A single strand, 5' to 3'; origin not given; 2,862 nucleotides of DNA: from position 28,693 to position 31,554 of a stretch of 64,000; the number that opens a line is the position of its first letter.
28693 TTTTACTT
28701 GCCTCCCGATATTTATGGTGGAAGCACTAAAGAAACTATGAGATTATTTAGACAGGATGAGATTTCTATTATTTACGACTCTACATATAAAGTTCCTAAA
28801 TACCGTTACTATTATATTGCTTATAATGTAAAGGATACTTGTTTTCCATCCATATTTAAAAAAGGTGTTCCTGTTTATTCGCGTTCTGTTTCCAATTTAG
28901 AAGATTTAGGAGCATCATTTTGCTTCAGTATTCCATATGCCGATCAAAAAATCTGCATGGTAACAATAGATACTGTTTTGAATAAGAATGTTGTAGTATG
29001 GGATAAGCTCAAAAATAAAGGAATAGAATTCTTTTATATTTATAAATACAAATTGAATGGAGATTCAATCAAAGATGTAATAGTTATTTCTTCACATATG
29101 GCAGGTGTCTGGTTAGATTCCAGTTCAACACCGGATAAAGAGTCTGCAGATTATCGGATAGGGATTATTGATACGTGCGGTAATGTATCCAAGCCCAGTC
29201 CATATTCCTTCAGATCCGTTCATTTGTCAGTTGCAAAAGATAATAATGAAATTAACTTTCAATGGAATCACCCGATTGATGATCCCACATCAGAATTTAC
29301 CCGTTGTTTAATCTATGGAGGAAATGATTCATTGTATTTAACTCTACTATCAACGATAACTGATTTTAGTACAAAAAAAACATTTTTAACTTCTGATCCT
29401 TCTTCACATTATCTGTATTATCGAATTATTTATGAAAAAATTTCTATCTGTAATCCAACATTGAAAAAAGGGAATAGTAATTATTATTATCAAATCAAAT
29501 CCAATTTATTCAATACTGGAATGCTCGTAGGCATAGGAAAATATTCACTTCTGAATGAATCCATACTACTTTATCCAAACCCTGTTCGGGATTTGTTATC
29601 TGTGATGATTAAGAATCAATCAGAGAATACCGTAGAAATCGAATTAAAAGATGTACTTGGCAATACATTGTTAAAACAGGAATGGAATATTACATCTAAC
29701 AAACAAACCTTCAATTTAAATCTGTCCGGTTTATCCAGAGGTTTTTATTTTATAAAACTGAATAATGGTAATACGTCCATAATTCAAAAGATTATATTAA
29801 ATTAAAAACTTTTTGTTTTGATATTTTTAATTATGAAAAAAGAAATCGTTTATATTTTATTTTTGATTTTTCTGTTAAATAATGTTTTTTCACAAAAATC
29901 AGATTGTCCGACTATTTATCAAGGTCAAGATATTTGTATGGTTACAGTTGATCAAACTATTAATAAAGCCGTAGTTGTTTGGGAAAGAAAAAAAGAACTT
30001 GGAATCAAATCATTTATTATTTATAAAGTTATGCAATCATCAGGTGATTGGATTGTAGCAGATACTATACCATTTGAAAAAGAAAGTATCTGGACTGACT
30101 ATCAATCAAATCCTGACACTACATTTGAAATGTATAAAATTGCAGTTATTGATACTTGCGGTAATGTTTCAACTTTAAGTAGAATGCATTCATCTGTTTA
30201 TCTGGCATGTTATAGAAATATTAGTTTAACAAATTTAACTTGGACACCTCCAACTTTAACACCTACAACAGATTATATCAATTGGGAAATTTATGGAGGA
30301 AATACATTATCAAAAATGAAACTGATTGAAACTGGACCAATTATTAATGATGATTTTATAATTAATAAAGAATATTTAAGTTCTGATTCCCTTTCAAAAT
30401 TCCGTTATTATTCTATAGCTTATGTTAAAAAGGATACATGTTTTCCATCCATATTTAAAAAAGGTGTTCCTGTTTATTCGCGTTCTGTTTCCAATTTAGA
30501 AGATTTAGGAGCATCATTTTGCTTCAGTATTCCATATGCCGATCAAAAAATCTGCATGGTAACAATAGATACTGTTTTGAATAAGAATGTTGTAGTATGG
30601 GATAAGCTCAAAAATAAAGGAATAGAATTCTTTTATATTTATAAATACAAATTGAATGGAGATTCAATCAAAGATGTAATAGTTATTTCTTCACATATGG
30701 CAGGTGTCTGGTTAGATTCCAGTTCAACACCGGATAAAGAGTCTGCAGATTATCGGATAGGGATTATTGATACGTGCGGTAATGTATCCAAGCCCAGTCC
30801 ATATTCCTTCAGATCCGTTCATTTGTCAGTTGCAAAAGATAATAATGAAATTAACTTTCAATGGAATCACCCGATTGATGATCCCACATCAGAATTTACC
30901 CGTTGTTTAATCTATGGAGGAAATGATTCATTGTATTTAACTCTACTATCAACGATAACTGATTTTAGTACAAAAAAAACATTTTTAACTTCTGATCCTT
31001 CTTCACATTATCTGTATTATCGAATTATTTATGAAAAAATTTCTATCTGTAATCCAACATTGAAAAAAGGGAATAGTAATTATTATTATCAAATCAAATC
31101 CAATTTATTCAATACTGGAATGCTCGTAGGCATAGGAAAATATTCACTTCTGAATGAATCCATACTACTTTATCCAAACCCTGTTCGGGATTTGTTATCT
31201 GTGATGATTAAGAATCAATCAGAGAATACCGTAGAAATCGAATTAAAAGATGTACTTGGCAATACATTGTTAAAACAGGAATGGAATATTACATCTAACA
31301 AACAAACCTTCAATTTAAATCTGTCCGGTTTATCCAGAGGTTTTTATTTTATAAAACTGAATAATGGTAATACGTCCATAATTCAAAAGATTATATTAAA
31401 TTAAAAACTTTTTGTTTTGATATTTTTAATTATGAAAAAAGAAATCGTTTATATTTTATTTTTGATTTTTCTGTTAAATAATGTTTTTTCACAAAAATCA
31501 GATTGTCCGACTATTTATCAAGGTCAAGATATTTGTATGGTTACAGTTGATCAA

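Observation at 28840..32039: Perfect 1,599-bp tandem duplication that manufactures a chimeric middle paralog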

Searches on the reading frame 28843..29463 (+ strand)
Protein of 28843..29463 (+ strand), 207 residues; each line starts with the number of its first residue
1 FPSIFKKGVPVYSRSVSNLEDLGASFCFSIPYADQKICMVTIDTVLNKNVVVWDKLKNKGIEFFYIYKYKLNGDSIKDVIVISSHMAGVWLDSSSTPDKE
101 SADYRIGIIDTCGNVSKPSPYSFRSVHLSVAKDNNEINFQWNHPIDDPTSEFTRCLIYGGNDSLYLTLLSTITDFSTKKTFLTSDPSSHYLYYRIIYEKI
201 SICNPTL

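Call 24: search_solved_structures(query=A1, max_evalue=1)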
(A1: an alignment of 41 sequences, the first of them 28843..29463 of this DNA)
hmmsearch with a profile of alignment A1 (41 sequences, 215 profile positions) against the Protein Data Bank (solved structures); distinct sequences matched with E-value up to 1: 7.
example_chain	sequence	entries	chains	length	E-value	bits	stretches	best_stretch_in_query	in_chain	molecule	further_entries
8q6t_I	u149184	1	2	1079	0.00084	22.1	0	133-208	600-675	Titin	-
8g4l_bm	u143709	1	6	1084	0.0049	19.6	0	138-208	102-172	Titin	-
3lpw_A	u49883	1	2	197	0.0061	19.3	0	138-208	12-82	A77-A78 domain from Titin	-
8oty_A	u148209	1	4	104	0.039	16.7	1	135-208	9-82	Titin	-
3mpc_A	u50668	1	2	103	0.076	15.8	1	143-209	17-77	Fn3-like protein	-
4pbx_A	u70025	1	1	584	0.093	15.5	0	13-100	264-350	Receptor-type tyrosine-protein phosphatase S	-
1k85_A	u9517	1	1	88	0.31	13.8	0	138-179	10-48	CHITINASE A1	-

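Call 30: predict_structure(alignment_id=A1)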
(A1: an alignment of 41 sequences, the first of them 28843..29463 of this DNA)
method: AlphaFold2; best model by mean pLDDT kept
length: 207 residues; sequences in the alignment: 41
mean_pLDDT: 89.2   pTM: 0.81
mean pLDDT of the five models: 89.2, 88.5, 88.1, 87.4, 87.0
residues with pLDDT >= 90: 164; 70-90: 17; 50-70: 12; < 50: 14
segments of 3 or more residues with pLDDT < 50: 1-5, 10-15
pLDDT, mean of each block of 10 residues (from residue 1): 45 50 71 94 96 93 96 89 96 96 96 94 96 96 97 98 96 97 93 97 87
secondary structure, 60 per line:
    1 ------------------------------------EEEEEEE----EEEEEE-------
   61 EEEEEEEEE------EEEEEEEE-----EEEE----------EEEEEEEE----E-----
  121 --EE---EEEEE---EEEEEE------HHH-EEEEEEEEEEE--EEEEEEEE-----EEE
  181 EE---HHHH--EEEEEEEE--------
elements in order: E37-43 E48-53 E61-69 E76-83 E89-92 E103-110 E128-132 E136-141 E152-162 E165-172 E178-182 H186-189 E192-199

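Call 33: fold_search(model_id=the predicted structure, library=pdb)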
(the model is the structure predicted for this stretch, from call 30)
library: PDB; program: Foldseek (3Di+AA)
matches with E <= 10: 1390; with E <= 0.001: 92
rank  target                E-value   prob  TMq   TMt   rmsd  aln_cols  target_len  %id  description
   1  3l5j_A                2.3e-05  1.00  0.36  0.28  11.1       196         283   12  Crystal structure of FnIII domains of human GP130 (Domains 4-6) (released 2010-05-12)
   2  3l5j_B                4.7e-05  1.00  0.36  0.27  11.4       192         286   16  Crystal structure of FnIII domains of human GP130 (Domains 4-6) (released 2010-05-12)
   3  9ba4_A                5.2e-05  1.00  0.34  0.08  12.8       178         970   11  Full-length cross-linked Contactin 2 (CNTN2) (released 2024-07-17)
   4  8v29_B                6.4e-05  1.00  0.37  0.15  14.3       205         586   12  Cryo-EM structure of human type I OSM receptor complex: model for full extracellular assembly (released 2024-11-20)
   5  2vkx_A                7.1e-05  1.00  0.34  0.35  14.4       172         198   13  Human NCAM, FN3 domains 1 and 2, M610R mutant (released 2008-02-26)
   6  6xay_B                7.5e-05  1.00  0.34  0.27  10.9       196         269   13  Structure of a fragment of human fibronectin containing the 10th, 11th and 12th type III domains (released 2021-06-09)
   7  4yfe_A                7.9e-05  1.00  0.31  0.33  10.1       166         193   14  Crystal structure of PTP delta Fn1-Fn2 (released 2015-05-06)
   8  6pok                  8.8e-05  1.00  0.37  0.39  12.8       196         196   13  Crystal structure of the Robo3 FN2-3 domains (released 2020-05-06)
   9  2gee                  9.8e-05  1.00  0.38  0.41  12.8       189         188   13  Crystal Structure of Human Type III Fibronectin Extradomain B and Domain 8 (released 2006-10-17)
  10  6xay_C                9.8e-05  1.00  0.34  0.27   9.2       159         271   14  Structure of a fragment of human fibronectin containing the 10th, 11th and 12th type III domains (released 2021-06-09)
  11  6xay_A                9.8e-05  1.00  0.33  0.26   9.2       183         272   14  Structure of a fragment of human fibronectin containing the 10th, 11th and 12th type III domains (released 2021-06-09)
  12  8v29_C                1.1e-04  1.00  0.31  0.10  13.6       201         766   14  Cryo-EM structure of human type I OSM receptor complex: model for full extracellular assembly (released 2024-11-20)
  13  5n47_B                1.3e-04  1.00  0.35  0.38  11.4       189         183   13  Structure of Anticalin N7E in complex with the three-domain fragment Fn7B8 of human oncofetal fibronectin (released 2018-02-14)
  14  6q9m_B                1.3e-04  1.00  0.33  0.27  12.4       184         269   11  Central Fibronectin-III array of RIM-binding protein (released 2020-01-15)
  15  3l5i                  1.3e-04  1.00  0.37  0.28  14.1       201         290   13  Crystal structure of FnIII domains of human GP130 (Domains 4-6) (released 2010-05-12)
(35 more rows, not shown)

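Call 54: search_protein_representatives(alignment_id=A1)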
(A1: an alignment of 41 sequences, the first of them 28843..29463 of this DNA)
Query: 41 sequences, 215 profile positions. Proteins with E-value up to 0.001 (for the whole library): 24893; up to 1e-10: 11588; up to 1e-30: 4347. The best 150 are listed.
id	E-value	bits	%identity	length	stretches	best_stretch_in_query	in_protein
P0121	1.2e-192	652.5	-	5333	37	135-209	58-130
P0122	1.7e-177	602.9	-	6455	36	60-211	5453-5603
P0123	1.8e-175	596.4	-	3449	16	67-209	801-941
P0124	5.1e-172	585.1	-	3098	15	29-211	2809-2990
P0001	1.1e-168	574.1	-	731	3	32-215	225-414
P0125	4.9e-162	552.4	-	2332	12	42-173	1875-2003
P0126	3.6e-159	543.1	-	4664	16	59-209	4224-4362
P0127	2.1e-158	540.6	-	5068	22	48-209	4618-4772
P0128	3.5e-152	520.2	-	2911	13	59-211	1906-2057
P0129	2.3e-146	501.2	-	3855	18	64-207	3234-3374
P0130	2.5e-145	497.8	-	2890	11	68-210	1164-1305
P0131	5.8e-145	496.6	-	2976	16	57-206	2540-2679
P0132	2.3e-144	494.7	-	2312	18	138-209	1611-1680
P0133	3.9e-144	493.9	-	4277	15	61-211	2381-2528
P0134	6.7e-143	489.9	-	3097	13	52-210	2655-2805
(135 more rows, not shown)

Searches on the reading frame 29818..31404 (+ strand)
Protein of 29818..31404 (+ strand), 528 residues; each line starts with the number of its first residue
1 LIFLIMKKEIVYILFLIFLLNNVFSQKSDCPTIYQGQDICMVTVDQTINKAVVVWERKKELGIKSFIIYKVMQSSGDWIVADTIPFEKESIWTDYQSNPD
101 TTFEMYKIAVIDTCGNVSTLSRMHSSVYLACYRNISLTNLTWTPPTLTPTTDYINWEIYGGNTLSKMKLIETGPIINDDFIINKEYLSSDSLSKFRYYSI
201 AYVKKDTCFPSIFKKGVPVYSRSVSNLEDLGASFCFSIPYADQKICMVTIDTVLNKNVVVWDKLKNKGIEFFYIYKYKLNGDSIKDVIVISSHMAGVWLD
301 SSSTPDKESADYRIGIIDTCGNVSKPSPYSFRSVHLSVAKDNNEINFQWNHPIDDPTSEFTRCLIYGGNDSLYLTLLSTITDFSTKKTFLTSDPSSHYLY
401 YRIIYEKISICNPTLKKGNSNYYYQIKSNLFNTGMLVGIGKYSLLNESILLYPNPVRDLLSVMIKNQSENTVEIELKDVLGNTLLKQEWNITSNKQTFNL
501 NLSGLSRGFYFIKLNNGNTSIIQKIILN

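Call 5: search_protein_families(library=pfam, proteins=[window:29818-31404:+], max_evalue=0.01)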
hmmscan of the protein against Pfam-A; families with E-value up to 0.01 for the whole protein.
window:29818-31404:+ (528 aa): 1 family
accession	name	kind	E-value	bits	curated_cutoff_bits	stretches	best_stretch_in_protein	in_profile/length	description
PF18962.6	Por_Secre_tail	-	2.6e-15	56.9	27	1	451-526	1-74/75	Secretion system C-terminal sorting domain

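Call 6: search_protein_families(library=ncbifam, proteins=[window:29818-31404:+], max_evalue=0.01)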
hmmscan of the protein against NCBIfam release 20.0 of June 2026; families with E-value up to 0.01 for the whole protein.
window:29818-31404:+ (528 aa): 2 families
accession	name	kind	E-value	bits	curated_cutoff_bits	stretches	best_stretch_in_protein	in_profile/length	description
TIGR04183.1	Por_Secre_tail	domain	2.4e-12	46.6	23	1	451-527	1-71/72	T9SS type A sorting domain-containing protein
NF038113.1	T9SSA_dep_M36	equivalog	5.8e-10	38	885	1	445-528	789-869/869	T9SS-dependent M36 family metallopeptidase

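Call 9: find_encoding_contigs(protein=window:29833-31404:+, flank=10000, max_places=10)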
Protein window:29833-31404:+ (523 aa): no gene with exactly this product is on record in the collection.

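Call 70: predict_structure(alignment_id=A2)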
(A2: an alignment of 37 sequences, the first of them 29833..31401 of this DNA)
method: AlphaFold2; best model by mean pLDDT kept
length: 523 residues; sequences in the alignment: 37
mean_pLDDT: 76.1   pTM: 0.42
mean pLDDT of the five models: 76.1, 70.7, 67.7, 65.5, 63.8
residues with pLDDT >= 90: 100; 70-90: 301; 50-70: 69; < 50: 53
segments of 3 or more residues with pLDDT < 50: 208-232, 410-418, 425-441
pLDDT, mean of each block of 10 residues (from residue 1): 80 72 62 87 86 86 94 96 93 88 93 92 81 84 78 81 85 72 76 81 56 37 34 60 74 77 75 74 77 82 82 74 77 73 73 72 78 79 78 76 61 42 46 27 74 90 84 94 89 93 92 84 83
secondary structure, 60 per line:
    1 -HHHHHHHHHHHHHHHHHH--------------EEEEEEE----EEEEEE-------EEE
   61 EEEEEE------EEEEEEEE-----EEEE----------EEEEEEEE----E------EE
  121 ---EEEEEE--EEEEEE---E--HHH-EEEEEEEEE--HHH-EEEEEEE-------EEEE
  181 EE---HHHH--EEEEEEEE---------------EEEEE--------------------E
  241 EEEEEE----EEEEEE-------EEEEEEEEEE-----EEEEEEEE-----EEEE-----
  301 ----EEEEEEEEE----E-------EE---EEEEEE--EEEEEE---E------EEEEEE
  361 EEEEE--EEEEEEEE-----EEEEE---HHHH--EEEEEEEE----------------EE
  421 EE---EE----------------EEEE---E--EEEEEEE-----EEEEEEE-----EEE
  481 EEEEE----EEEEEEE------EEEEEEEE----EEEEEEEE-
elements in order: H2-19 E34-40 E45-50 E58-66 E73-80 E86-89 E100-107 E124-129 E132-137 E148-156 E163-169 E177-182 H186-189 E192-199 E215-219 E240-246 E251-256 E264-273 E279-286 E292-295 E305-313 E331-336 E339-344 E355-365 E368-375 E381-385 H389-392 E395-402 E419-422 E444-447 E454-460 E466-472 E478-485 E490-496 E503-510 E515-522
